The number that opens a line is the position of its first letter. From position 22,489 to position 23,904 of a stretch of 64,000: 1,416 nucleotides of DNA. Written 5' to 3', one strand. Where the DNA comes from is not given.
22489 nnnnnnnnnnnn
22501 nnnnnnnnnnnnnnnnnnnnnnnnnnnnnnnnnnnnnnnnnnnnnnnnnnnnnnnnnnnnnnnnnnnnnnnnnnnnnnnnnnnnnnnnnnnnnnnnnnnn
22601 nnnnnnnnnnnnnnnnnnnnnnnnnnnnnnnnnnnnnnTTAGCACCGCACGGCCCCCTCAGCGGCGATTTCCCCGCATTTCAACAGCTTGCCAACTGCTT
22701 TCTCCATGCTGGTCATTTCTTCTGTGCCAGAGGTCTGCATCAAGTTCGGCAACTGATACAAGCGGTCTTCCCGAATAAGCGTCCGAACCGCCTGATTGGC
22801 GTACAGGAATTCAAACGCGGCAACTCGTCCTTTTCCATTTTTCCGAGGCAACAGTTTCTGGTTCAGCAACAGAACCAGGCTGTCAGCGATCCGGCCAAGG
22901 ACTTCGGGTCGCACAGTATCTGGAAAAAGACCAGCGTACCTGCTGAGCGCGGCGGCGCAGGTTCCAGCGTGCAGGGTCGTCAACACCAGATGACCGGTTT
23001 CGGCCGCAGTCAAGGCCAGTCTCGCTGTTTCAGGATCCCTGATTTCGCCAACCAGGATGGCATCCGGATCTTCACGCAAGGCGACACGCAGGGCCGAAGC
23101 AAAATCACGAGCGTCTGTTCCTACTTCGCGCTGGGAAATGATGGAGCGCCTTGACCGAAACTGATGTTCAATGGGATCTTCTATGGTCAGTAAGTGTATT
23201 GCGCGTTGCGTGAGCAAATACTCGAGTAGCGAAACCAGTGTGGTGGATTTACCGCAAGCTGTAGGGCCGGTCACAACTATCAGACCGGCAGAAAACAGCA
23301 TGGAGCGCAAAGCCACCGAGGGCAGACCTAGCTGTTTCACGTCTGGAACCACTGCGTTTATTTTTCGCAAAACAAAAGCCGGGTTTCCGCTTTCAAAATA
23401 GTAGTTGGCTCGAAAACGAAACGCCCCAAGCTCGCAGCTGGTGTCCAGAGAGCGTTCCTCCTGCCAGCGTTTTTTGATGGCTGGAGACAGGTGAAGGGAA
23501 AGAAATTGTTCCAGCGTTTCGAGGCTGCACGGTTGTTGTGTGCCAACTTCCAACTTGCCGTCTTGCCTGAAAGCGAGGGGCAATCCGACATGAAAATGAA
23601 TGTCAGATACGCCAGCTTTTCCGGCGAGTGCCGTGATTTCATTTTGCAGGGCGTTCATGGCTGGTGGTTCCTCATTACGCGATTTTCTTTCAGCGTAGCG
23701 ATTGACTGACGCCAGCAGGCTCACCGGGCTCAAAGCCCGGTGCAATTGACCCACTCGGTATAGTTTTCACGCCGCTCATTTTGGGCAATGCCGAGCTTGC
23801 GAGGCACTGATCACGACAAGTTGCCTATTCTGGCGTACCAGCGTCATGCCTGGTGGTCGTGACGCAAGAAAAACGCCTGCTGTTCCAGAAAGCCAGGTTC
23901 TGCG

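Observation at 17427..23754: Minimal secretin / two-ATPase operon directly downstream of, and co-oriented with, the giant-gene array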

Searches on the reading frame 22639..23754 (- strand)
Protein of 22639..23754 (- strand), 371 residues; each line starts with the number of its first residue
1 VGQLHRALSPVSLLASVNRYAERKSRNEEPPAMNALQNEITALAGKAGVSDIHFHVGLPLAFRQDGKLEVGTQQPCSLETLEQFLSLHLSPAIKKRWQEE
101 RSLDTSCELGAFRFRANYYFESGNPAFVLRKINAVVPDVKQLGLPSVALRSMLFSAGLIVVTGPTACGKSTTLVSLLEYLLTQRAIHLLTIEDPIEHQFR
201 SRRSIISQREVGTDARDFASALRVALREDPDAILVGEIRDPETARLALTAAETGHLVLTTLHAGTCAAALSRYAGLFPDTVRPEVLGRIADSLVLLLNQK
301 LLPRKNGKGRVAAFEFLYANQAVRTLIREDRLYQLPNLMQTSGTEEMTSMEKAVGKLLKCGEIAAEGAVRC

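Call 5: search_protein_families(library=pfam, proteins=[window:22639-23754:-], max_evalue=0.1)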
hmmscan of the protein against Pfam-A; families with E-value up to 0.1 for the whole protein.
window:22639-23754:- (371 aa): 8 families
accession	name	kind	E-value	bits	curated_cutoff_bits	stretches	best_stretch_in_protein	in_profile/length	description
PF00437.27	T2SSE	-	1e-43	149.8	24.9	1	36-310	12-286/370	Type II/IV secretion system protein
PF13401.12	AAA_22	-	0.00031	21.5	27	1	155-239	4-65/130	AAA domain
PF13173.12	AAA_14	-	0.0027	18.2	27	1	158-202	4-48/129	AAA domain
PF13191.12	AAA_16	-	0.0029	18.5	32.6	1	156-247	24-103/167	AAA ATPase domain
PF13476.12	AAA_23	-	0.014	16.5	27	1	154-183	17-45/201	AAA domain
PF20720.3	nSTAND3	-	0.021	14.9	27.2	1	151-193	12-53/155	Novel STAND NTPase 3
PF15608.11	PELOTA_1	-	0.032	14.4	25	1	221-257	29-65/81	PELOTA RNA binding domain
PF13238.12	AAA_18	-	0.09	13.7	29.4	0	159-268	1-87/128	AAA domain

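Call 6: search_protein_families(library=ncbifam, proteins=[window:22639-23754:-], max_evalue=0.1)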
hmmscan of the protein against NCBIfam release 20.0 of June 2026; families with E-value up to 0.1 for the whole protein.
window:22639-23754:- (371 aa): 18 families
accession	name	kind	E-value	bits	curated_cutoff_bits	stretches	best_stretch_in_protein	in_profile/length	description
TIGR01420.1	pilT_fam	subfamily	9.8e-101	337.4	319.1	1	39-369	4-335/343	PilT/PilU family type 4a pilus ATPase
TIGR02525.1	plasmid_TraJ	equivalog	5.9e-43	147.2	368.3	1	46-348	21-343/372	plasmid transfer ATPase TraJ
TIGR02533.1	type_II_gspE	equivalog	4.8e-38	131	630.25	1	136-294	219-379/486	type II secretion system ATPase GspE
TIGR02538.1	type_IV_pilB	equivalog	2.3e-36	125.6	675.65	1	155-304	315-454/564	type IV-A pilus assembly ATPase PilB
NF041000.1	ATPase_ComGA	equivalog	9.1e-35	119.9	300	1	153-278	124-247/267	competence type IV pilus ATPase ComGA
NF007755.0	PRK10436.1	equivalog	2.9e-33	115.3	617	1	44-276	96-335/465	type II secretion system protein GspE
TIGR02524.1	dot_icm_DotB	equivalog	4.4e-32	111.7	463.3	1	47-331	16-313/358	Dot/Icm type IV secretion system ATPase DotB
NF053534.1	T4PilAsmATPsTfpB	equivalog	7.4e-32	110.5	850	1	135-297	311-475/584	type IV pilus assembly ATPase TfpB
NF058587.1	archaellum_moto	equivalog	1.1e-17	64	550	1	159-275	278-395/527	archaellum flagellar ATPase motor FlaI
TIGR02782.1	TrbB_P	equivalog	6e-16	58.6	304.55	1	149-291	129-270/303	P-type conjugative transfer ATPase TrbB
TIGR02788.1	VirB11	equivalog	5.4e-13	48.6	249.95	1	150-277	138-266/308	P-type DNA transfer ATPase VirB11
NF010407.0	PRK13833.1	subfamily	5.6e-12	45.7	499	1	147-291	135-280/323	conjugal transfer protein TrbB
NF010469.0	PRK13894.1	subfamily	1.1e-10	41.4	508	1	158-276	151-267/320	conjugal transfer ATPase TrbB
TIGR03819.1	heli_sec_ATPase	hypoth_equivalog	6.3e-10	38.8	373.15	1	149-272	171-296/340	TadA family conjugal transfer-associated ATPase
NF053672.1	bindosome_BasE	exception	8.8e-10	37.9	1000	1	160-277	274-392/512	bindosome assembly system ATPase subunit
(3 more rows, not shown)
